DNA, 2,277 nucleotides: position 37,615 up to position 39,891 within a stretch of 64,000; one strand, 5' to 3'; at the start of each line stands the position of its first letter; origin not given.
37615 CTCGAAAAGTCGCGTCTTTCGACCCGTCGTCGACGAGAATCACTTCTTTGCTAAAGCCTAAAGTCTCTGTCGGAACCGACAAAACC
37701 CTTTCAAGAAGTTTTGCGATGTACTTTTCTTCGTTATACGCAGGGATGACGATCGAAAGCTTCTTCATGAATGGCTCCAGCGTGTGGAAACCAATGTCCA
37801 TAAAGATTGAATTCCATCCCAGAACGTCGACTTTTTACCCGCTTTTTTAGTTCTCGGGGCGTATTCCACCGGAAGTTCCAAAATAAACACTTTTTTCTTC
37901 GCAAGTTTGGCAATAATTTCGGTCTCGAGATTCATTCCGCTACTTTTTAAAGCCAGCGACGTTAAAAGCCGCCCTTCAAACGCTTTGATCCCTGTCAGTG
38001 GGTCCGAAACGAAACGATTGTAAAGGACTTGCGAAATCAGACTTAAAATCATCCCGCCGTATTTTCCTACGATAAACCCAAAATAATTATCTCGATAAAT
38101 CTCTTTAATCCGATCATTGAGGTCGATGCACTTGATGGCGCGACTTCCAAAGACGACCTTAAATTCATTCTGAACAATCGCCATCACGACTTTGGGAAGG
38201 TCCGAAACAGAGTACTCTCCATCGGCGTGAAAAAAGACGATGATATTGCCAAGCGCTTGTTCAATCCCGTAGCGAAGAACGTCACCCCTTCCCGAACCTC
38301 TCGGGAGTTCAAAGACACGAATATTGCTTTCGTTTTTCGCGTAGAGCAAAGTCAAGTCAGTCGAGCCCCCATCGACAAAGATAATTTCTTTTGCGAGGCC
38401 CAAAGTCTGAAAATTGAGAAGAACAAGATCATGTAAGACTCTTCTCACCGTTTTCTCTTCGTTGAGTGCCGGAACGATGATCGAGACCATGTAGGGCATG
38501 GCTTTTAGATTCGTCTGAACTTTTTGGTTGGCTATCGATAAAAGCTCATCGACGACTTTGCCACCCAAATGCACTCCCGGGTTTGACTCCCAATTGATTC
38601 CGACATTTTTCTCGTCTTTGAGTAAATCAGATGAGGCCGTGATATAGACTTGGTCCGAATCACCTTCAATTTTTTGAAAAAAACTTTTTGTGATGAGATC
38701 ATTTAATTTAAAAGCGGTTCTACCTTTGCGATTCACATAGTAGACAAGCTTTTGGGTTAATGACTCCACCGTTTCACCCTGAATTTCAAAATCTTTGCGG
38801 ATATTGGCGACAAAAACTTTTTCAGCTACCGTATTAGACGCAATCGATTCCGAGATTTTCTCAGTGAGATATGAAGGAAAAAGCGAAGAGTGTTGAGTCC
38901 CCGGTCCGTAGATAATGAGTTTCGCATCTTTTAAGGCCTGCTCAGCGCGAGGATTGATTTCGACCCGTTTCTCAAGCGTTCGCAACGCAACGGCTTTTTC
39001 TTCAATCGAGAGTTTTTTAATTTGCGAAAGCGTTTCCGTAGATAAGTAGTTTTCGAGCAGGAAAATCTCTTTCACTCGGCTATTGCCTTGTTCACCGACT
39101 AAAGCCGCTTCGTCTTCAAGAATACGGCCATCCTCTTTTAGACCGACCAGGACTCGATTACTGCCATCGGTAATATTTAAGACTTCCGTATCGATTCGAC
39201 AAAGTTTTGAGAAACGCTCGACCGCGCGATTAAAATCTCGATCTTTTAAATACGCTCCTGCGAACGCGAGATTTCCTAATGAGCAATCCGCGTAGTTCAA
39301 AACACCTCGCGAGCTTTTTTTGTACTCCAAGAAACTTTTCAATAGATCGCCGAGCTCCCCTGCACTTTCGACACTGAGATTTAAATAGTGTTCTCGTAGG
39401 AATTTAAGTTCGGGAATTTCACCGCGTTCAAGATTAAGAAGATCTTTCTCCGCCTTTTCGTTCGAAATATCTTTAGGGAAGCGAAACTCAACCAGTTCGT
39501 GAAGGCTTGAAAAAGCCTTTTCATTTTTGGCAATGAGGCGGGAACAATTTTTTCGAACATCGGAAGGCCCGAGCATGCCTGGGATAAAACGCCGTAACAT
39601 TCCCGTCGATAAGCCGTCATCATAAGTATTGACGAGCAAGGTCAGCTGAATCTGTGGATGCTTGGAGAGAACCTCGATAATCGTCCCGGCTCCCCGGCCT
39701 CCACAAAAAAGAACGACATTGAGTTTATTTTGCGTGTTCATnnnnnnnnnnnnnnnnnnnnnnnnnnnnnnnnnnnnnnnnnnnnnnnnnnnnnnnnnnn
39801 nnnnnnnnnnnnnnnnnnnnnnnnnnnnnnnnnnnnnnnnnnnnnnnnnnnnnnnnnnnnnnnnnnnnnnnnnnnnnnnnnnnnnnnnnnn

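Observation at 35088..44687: Coupled glycan operon centred on a YvcK/CofD-like::GT2 fusion, with nucleotidyltransferase, HAD, methyltransferase, gmd and an organophosphate transporter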

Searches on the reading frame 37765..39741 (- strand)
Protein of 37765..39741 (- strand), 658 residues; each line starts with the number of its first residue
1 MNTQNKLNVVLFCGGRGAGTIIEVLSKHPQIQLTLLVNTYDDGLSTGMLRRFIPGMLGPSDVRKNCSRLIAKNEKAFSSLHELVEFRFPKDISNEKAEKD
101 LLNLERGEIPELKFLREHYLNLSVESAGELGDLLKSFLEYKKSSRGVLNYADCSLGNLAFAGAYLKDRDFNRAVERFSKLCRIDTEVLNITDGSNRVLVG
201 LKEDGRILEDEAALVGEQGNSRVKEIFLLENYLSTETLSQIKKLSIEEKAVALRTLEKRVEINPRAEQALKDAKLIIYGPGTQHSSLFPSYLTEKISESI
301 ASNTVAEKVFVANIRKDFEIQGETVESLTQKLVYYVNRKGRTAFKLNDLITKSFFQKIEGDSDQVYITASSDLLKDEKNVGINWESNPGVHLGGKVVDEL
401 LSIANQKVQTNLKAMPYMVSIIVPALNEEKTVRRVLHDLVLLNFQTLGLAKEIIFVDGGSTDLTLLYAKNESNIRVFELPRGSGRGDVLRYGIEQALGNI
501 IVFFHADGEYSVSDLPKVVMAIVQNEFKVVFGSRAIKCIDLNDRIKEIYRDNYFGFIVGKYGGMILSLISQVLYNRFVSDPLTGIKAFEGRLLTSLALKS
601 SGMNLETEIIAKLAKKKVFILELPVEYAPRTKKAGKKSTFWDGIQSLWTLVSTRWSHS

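Call 3: search_protein_families(library=pfam, proteins=[window:37765-39741:-], max_evalue=0.01)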
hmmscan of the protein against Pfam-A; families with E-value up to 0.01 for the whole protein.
window:37765-39741:- (658 aa): 2 families
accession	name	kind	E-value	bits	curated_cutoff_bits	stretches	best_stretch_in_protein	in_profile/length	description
PF01933.23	CofD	-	1.5e-29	103.6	30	1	9-339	1-242/290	2-phospho-L-lactate transferase CofD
PF00535.33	Glycos_transf_2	-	1.8e-23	83.8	23.3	1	420-546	1-127/168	Glycosyl transferase family 2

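Call 4: search_protein_families(library=ncbifam, proteins=[window:37765-39741:-], max_evalue=0.01)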
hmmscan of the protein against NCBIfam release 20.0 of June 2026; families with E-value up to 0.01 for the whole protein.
window:37765-39741:- (658 aa): 15 families
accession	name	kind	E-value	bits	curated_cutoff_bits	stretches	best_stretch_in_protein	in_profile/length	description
TIGR04357.1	CofD_rel_GAK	hypoth_equivalog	5.2e-28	98.4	340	1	9-351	4-316/368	GAK system CofD-like protein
TIGR01826.1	CofD_related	subfamily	4.2e-25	88.9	196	3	9-91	1-77/310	uridine diphosphate-N-acetylglucosamine-binding protein YvcK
TIGR04182.1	glyco_TIGR04182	equivalog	2.2e-24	86.4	325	1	419-651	2-215/293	S-layer glycoprotein N-glycosyltransferase AglJ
TIGR04283.1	glyco_like_mftF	equivalog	3e-17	63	182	1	419-523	1-97/221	TIGR04283 family arsenosugar biosynthesis glycosyltransferase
NF058614.1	PPMAGASynPpgS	equivalog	3.2e-13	49.6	370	1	419-628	2-197/226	polyprenyl-phospho-N-acetylgalactosaminyl synthase PpgS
NF010496.0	PRK13915.1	equivalog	1.5e-12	47.2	262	1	416-509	30-128/307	glucosyl-3-phosphoglycerate synthase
NF041391.1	DPhHxTase_Halo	equivalog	7.6e-09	34.9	375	1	425-632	3-188/213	dolichyl-phosphate hexose transferase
TIGR03937.1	PgaC_IcaA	equivalog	5.9e-08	32.1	422.3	1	405-508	34-136/407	poly-beta-1,6-N-acetyl-D-glucosamine synthase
NF047588.1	GlcsyltransPgfSStrep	equivalog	7e-08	32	500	1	419-535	3-122/308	glycosyltransferase PgfS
TIGR03965.1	mycofact_glyco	equivalog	1.1e-06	27.9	280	1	409-524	66-181/467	mycofactocin biosynthesis glycosyltransferase MftF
NF007986.1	PRK10714.1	equivalog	2.5e-06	26.7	529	1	419-535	8-127/316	undecaprenyl-phosphate 4-deoxy-4-formamido-L-arabinose transferase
NF047683.1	TeichurnBiosyTuaG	equivalog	6.5e-05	22.7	400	1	418-533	7-122/252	teichuronic acid biosynthesis protein TuaG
NF007482.0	PRK10073.1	equivalog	0.00015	20.9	423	1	418-517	7-105/334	glycosyltransferase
NF041875.1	EPS_EpsD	equivalog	0.00059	19.3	370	1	419-517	1-99/325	exopolysaccharide biosynthesis glycosyltransferase EpsD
NF045692.1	OglycostaseCruG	equivalog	0.0035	16.3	600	1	417-467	41-87/386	2'-O-glycosyltransferase CruG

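Call 6: find_homologous_proteins(query=window:37768-39741:-, max_evalue=0.00001)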
Query window:37768-39741:- (658 aa): 1631 proteins with E <= 0.00001 among 8000 candidates; the best 120 are listed.
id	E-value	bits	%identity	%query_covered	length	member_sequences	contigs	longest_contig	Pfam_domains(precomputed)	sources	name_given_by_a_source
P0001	0.0e+0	1446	100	100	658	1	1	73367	PF00535.33,PF01933.24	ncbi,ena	-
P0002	9.2e-293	990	68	100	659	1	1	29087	PF00535.33,PF01933.24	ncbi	-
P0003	2.6e-217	741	53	99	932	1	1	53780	PF00483.30,PF01128.26,PF00535.33,PF12804.14,PF01933.24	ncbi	-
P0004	6.4e-208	710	52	99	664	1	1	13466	PF00535.33,PF01933.24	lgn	-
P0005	6.1e-207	707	53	98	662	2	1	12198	PF00535.33,PF01933.24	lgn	-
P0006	9.0e-206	703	50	100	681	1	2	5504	PF00535.33,PF01933.24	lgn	-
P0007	1.2e-203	696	50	98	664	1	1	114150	PF00535.33,PF01933.24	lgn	-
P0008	3.1e-202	691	49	100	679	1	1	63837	PF00535.33,PF01933.24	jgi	jgi:2-phospho-L-lactate transferase/gluconeogenesis factor (CofD/UPF0052 family)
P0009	8.7e-201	687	52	98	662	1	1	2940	PF00535.33,PF01933.24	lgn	-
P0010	1.9e-200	685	49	99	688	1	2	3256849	PF00535.33,PF01933.24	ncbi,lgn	ncbi:MAG: 2-phospho-L-lactate transferase CofD family protein [Bdellovibrionota bacterium]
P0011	8.7e-200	683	51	99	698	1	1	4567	PF00535.33,PF01933.24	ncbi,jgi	jgi:2-phospho-L-lactate transferase/gluconeogenesis factor (CofD/UPF0052 family)/glycosyltransferase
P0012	9.4e-200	683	50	99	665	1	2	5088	PF00535.33,PF01933.24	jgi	jgi:2-phospho-L-lactate transferase/gluconeogenesis factor (CofD/UPF0052 family)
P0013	1.0e-199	683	49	99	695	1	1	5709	PF00535.33,PF01933.24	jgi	jgi:2-phospho-L-lactate transferase/gluconeogenesis factor (CofD/UPF0052 family)/glycosyltransferase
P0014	2.7e-199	682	50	98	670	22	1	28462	PF00535.33,PF01933.24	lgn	-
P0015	1.2e-198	679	49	100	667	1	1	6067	PF00535.33,PF01933.24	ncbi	-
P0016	4.0e-197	674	50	99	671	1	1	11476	PF10111.15,PF00535.33,PF01933.24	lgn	-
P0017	4.8e-197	674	50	99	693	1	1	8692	PF00535.33,PF01933.24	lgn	-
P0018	6.0e-197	674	50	99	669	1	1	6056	PF00535.33,PF01933.24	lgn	-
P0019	8.6e-197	673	51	99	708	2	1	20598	PF00535.33,PF01933.24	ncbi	-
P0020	8.9e-197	673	50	98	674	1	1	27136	PF00535.33,PF01933.24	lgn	-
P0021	2.6e-196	672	50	99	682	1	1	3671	PF00535.33,PF01933.24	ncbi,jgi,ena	jgi:2-phospho-L-lactate transferase/gluconeogenesis factor (CofD/UPF0052 family)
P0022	7.3e-196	670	50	98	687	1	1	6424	PF00535.33,PF01933.24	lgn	-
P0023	2.7e-195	668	51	99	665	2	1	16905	PF00535.33,PF01933.24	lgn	-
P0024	1.8e-194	666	51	98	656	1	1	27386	PF00535.33,PF01933.24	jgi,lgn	-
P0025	1.1e-193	663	50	99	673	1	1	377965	PF00535.33,PF01933.24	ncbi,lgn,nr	ncbi:MAG: 2-phospho-L-lactate transferase CofD family protein [Candidatus Brocadiaceae bacterium]|nr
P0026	1.3e-193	663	50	99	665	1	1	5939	PF00535.33,PF01933.24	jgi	jgi:2-phospho-L-lactate transferase/gluconeogenesis factor (CofD/UPF0052 family)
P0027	2.0e-193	662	49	99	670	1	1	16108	PF10111.15,PF00535.33,PF01933.24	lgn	-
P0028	4.6e-193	661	49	99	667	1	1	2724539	PF10111.15,PF13641.13,PF00535.33,PF01933.24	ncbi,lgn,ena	-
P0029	6.6e-193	660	50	99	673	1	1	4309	PF00535.33,PF01933.24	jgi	jgi:2-phospho-L-lactate transferase/gluconeogenesis factor (CofD/UPF0052 family)/glycosyltransferase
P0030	1.5e-192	659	51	98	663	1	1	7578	PF00535.33,PF01933.24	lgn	-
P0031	2.4e-192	659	46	100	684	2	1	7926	PF00535.33,PF01933.24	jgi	-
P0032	9.7e-192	657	49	98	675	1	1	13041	PF00535.33,PF01933.24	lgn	-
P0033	6.3e-191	654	49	99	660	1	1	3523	PF00535.33,PF01933.24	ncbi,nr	ncbi:MAG: YvcK family protein [Elusimicrobia bacterium]|nr:YvcK family protein [Elusimicrobiota bact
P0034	1.5e-190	653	48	98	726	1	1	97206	PF00535.33,PF01933.24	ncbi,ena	-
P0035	1.5e-190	653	50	99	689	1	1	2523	PF00535.33,PF01933.24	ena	-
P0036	4.1e-190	651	49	98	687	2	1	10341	PF00535.33,PF01933.24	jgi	-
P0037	5.9e-190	651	49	98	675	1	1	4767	PF00535.33,PF01933.24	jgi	-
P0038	1.1e-189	650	48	99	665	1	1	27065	PF00535.33,PF01933.24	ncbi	-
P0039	2.6e-189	649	50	99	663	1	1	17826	PF00535.33,PF01933.24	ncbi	-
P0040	3.7e-189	648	48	96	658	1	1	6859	PF00535.33,PF01933.24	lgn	-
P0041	1.7e-188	646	47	99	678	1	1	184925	PF00535.33,PF01933.24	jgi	-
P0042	1.9e-188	646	47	99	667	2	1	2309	PF10111.15,PF00535.33,PF01933.24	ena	-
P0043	2.7e-188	645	47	98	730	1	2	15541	PF00535.33,PF01933.24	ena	-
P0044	1.4e-187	643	46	100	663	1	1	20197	PF00535.33,PF01933.24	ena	-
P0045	1.5e-187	643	49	98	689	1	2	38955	PF00535.33,PF01933.24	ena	-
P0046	2.2e-187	642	48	98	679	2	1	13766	PF00535.33,PF01933.24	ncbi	-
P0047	3.8e-187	641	48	99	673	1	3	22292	PF00535.33,PF01933.24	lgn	-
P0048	9.9e-187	640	49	99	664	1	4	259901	PF00535.33,PF01933.24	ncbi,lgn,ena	-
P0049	1.9e-186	639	50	96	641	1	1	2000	PF00535.33,PF01933.24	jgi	jgi:2-phospho-L-lactate transferase/gluconeogenesis factor (CofD/UPF0052 family)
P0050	4.7e-186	638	48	99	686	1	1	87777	PF00535.33,PF01933.24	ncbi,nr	ncbi:MAG: YvcK family protein [Oligoflexia bacterium]|nr:YvcK family protein [Oligoflexia bacterium]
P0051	1.3e-185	636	48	99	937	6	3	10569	PF00483.30,PF10111.15,PF01128.26,PF00535.33,PF12804.14,PF01933.24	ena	-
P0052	1.7e-185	636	46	98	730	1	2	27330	PF00535.33,PF01933.24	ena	-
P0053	1.8e-185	636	47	98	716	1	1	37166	PF00535.33,PF01933.24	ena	-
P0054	3.2e-185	635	47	99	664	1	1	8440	PF00535.33,PF01933.24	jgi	jgi:2-phospho-L-lactate transferase/gluconeogenesis factor (CofD/UPF0052 family)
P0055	7.3e-185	634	47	100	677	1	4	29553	PF00535.33,PF01933.24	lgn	-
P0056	1.2e-184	633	48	100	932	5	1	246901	PF00483.30,PF01128.26,PF00535.33,PF12804.14,PF01933.24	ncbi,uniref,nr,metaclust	ncbi:hypothetical protein M899_1411 [Bacteriovorax sp. BSW11_IV]|uniref:glycosyltransferase n=1 Tax=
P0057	3.5e-184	632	48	98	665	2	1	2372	PF10111.15,PF00535.33,PF01933.24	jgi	-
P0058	4.5e-183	628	47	100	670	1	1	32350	PF00535.33,PF01933.24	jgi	jgi:2-phospho-L-lactate transferase/gluconeogenesis factor (CofD/UPF0052 family)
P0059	1.9e-182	626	48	98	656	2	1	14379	PF00535.33,PF01933.24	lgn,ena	-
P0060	4.2e-182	625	46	99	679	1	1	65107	PF00535.33,PF01933.24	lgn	-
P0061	5.0e-182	625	46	99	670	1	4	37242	PF00535.33,PF01933.24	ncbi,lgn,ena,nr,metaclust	ncbi:MAG: hypothetical protein A2992_01885 [Elusimicrobia bacterium RIFCSPLOWO2_01_FULL_59_12]|nr:MA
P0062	1.3e-181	623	47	100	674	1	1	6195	PF13641.13,PF00535.33,PF01933.24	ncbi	-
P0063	1.3e-181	623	46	100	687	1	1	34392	PF00535.33,PF01933.24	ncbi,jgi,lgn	-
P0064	2.9e-181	622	47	99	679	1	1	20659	PF00535.33,PF01933.24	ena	-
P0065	3.2e-181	622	47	99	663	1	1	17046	PF00535.33,PF01933.24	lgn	-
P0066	1.7e-180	620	47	98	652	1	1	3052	PF00535.33,PF01933.24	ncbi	-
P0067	2.9e-180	619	48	94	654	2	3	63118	PF00535.33,PF01933.24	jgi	jgi:2-phospho-L-lactate transferase/gluconeogenesis factor (CofD/UPF0052 family)/glycosyltransferase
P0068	7.8e-180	617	46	100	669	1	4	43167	PF10111.15,PF00535.33,PF01933.24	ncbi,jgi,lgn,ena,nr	ncbi:MAG TPA: 2-phospho-L-lactate transferase CofD family protein [bacterium]|nr:2-phospho-L-lactate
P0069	2.9e-179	615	46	99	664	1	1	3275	PF00535.33,PF01933.24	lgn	-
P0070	1.2e-178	613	49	92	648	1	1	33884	PF00535.33,PF01933.24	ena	-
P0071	2.0e-178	613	46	100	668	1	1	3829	PF10111.15,PF13641.13,PF00535.33,PF01933.24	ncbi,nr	ncbi:YvcK family protein [Candidatus Dependentiae bacterium]|nr:YvcK family protein [Candidatus Depe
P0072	2.4e-178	612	47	98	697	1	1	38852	PF00535.33,PF01933.24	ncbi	-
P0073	3.2e-178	612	47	99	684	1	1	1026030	PF00535.33,PF01933.24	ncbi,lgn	-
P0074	4.2e-178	612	46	99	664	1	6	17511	PF00535.33,PF01933.24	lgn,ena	-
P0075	6.0e-178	611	45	100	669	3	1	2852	PF00535.33,PF01933.24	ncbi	-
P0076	1.8e-176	606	47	98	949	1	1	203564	PF00483.30,PF01128.26,PF00535.33,PF12804.14,PF01933.24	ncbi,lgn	-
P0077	2.8e-176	606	45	99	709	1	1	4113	PF00535.33,PF01933.24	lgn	-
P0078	1.4e-175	603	46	98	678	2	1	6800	PF00535.33,PF01933.24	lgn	-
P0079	1.4e-175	603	45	99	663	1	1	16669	PF00535.33,PF01933.24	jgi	jgi:2-phospho-L-lactate transferase/gluconeogenesis factor (CofD/UPF0052 family)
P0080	1.9e-175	603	47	98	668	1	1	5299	PF00535.33,PF01933.24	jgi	jgi:2-phospho-L-lactate transferase/gluconeogenesis factor (CofD/UPF0052 family)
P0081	3.2e-175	602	47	99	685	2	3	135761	PF00535.33,PF01933.24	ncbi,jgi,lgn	jgi:2-phospho-L-lactate transferase/gluconeogenesis factor (CofD/UPF0052 family)/glycosyltransferase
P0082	3.5e-175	602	46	99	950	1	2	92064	PF00483.30,PF01128.26,PF00535.33,PF12804.14,PF01933.24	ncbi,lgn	-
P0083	4.6e-175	602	46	100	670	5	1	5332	PF00535.33,PF01933.24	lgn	-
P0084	7.8e-175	601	44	99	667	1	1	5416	PF00535.33,PF01933.24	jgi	jgi:2-phospho-L-lactate transferase/gluconeogenesis factor (CofD/UPF0052 family)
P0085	8.1e-175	601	47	99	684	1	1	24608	PF00535.33,PF01933.24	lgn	-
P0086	9.1e-175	601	45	100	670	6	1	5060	PF00535.33,PF01933.24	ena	-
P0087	1.1e-174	600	45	99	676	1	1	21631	PF00535.33,PF01933.24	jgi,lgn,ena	-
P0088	1.2e-174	600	45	99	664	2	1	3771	PF00535.33,PF01933.24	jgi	-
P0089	1.8e-174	600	46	98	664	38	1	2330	PF00535.33,PF01933.24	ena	-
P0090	3.9e-174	598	47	98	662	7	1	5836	PF00535.33,PF01933.24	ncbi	-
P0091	4.2e-174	598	46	98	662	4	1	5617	PF00535.33,PF01933.24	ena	-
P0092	1.5e-173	596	45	100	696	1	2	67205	PF00535.33,PF01933.24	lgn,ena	-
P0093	3.0e-173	596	46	98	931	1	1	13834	PF00483.30,PF01128.26,PF00535.33,PF12804.14,PF01933.24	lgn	-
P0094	3.6e-173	595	44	98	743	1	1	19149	PF00535.33,PF01933.24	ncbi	-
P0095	6.0e-173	595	43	100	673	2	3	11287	PF00535.33,PF01933.24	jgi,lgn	jgi:2-phospho-L-lactate transferase/gluconeogenesis factor (CofD/UPF0052 family)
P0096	1.1e-172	594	43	98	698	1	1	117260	PF00535.33,PF01933.24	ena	-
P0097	1.5e-172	593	45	99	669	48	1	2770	PF00535.33,PF01933.24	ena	-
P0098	2.6e-172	592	44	99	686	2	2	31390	PF13641.13,PF00535.33,PF01933.24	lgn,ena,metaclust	metaclust:\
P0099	3.1e-172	592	46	99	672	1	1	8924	PF10111.15,PF00535.33,PF01933.24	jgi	-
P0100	3.7e-172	592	46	99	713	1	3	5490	PF00535.33,PF01933.24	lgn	-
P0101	4.1e-172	592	47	99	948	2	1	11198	PF00483.30,PF01128.26,PF00535.33,PF12804.14,PF01933.24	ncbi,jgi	jgi:2-phospho-L-lactate transferase/gluconeogenesis factor (CofD/UPF0052 family)/CTP:molybdopterin c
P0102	5.3e-172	591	44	98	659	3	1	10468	PF00535.33,PF01933.24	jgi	-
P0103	8.0e-172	591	46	98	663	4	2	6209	PF10111.15,PF00535.33,PF01933.24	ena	-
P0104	8.4e-172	591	45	98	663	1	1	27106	PF00535.33,PF01933.24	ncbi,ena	-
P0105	9.6e-172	591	46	98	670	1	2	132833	PF00535.33,PF01933.24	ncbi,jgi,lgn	ncbi:MAG TPA: 2-phospho-L-lactate transferase CofD family protein [Polyangiaceae bacterium]|jgi:2-ph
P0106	1.2e-171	590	46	99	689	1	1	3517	PF00535.33,PF01933.24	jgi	jgi:2-phospho-L-lactate transferase/gluconeogenesis factor (CofD/UPF0052 family)/glycosyltransferase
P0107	1.4e-171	590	47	98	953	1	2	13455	PF00483.30,PF01128.26,PF00535.33,PF12804.14,PF01933.24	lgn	-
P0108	1.4e-171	590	46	99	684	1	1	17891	PF00535.33,PF01933.24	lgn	-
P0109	2.5e-171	589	44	99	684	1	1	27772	PF00535.33,PF01933.24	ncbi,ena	-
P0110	5.6e-171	588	44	100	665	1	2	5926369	PF00535.33,PF01933.24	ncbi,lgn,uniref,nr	ncbi:2-phospho-L-lactate transferase CofD family protein [Synoicihabitans lomoniglobus]|uniref:2-pho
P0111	7.0e-171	588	45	99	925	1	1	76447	PF00483.30,PF01128.26,PF00535.33,PF12804.14,PF01933.24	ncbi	-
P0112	7.4e-171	588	44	98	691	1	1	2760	PF00535.33,PF01933.24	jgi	jgi:2-phospho-L-lactate transferase/gluconeogenesis factor (CofD/UPF0052 family)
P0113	1.0e-170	587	45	98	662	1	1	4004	PF00535.33,PF01933.24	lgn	-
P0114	1.1e-170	587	46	98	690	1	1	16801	PF13641.13,PF00535.33,PF01933.24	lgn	-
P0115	2.4e-170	586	47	98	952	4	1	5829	PF13641.13,PF01128.26,PF00535.33,PF12804.14,PF01933.24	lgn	-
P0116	3.1e-170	586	45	99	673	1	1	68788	PF13641.13,PF00535.33,PF01933.24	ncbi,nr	ncbi:MAG: YvcK family protein [Magnetococcales bacterium]|nr:YvcK family protein [Magnetococcales ba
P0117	5.4e-170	585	44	99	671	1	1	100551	PF00535.33,PF01933.24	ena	-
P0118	6.7e-170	584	45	98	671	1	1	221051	PF00535.33,PF01933.24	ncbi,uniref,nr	ncbi:2-phospho-L-lactate transferase CofD family protein [Fluviispira multicolorata]|uniref:Glycosyl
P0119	1.4e-169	583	46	98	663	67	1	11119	PF10111.15,PF13641.13,PF00535.33,PF01933.24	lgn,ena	-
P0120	2.2e-169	583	45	97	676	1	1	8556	PF00535.33,PF01933.24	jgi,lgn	-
